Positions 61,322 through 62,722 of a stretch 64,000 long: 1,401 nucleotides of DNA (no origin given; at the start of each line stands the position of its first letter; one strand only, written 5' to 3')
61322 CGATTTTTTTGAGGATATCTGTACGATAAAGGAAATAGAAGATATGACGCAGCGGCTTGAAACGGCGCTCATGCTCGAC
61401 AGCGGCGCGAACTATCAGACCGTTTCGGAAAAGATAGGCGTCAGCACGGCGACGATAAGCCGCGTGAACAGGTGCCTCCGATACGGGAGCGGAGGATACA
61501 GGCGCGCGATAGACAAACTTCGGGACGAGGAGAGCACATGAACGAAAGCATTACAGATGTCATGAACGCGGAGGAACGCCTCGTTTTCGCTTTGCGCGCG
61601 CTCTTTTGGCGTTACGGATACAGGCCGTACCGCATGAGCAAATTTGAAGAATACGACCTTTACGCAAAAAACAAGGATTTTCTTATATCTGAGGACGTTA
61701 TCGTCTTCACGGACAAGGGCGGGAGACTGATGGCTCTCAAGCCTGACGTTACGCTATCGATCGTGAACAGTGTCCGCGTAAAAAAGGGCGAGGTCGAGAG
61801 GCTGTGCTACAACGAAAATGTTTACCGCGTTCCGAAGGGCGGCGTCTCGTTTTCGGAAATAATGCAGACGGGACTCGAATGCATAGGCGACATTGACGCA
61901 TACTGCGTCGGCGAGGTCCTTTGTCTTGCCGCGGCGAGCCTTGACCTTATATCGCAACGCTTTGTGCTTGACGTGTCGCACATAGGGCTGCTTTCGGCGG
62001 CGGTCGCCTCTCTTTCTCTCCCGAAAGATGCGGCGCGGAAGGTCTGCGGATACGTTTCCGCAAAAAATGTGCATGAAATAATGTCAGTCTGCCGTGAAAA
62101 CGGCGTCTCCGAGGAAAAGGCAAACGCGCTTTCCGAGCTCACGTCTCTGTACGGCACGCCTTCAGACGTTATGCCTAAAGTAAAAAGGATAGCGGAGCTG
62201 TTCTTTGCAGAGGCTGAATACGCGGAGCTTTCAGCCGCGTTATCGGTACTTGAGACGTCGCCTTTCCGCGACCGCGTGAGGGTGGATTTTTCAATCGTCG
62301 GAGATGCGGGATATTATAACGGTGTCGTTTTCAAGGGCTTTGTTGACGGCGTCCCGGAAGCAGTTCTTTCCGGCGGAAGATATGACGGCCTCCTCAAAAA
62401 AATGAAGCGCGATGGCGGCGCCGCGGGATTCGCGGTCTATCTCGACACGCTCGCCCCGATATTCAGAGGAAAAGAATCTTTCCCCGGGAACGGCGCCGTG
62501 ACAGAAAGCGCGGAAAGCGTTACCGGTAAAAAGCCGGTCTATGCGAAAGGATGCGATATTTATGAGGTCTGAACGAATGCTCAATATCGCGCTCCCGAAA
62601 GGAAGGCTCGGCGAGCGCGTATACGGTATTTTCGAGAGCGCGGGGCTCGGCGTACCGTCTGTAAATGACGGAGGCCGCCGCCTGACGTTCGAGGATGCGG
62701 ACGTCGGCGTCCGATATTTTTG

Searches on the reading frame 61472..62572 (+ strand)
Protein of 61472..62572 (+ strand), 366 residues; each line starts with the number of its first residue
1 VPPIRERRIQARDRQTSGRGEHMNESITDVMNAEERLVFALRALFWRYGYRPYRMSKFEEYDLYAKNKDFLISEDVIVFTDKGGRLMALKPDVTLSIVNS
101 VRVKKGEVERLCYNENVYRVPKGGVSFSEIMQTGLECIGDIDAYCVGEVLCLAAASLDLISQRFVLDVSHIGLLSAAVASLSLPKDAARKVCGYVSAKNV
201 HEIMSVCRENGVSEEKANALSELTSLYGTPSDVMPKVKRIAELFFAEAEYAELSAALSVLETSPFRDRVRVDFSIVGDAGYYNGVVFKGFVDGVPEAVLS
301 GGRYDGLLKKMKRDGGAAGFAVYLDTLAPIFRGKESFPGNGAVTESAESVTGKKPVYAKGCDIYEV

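Call 48: search_protein_families(library=pfam, proteins=[window:61472-62572:+], max_evalue=0.001)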
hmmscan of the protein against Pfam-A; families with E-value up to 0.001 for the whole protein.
window:61472-62572:+ (366 aa): 1 family
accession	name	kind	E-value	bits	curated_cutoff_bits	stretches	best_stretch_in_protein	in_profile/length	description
PF13393.11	tRNA-synt_His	-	7.2e-51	173.7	25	1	31-327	10-308/308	Histidyl-tRNA synthetase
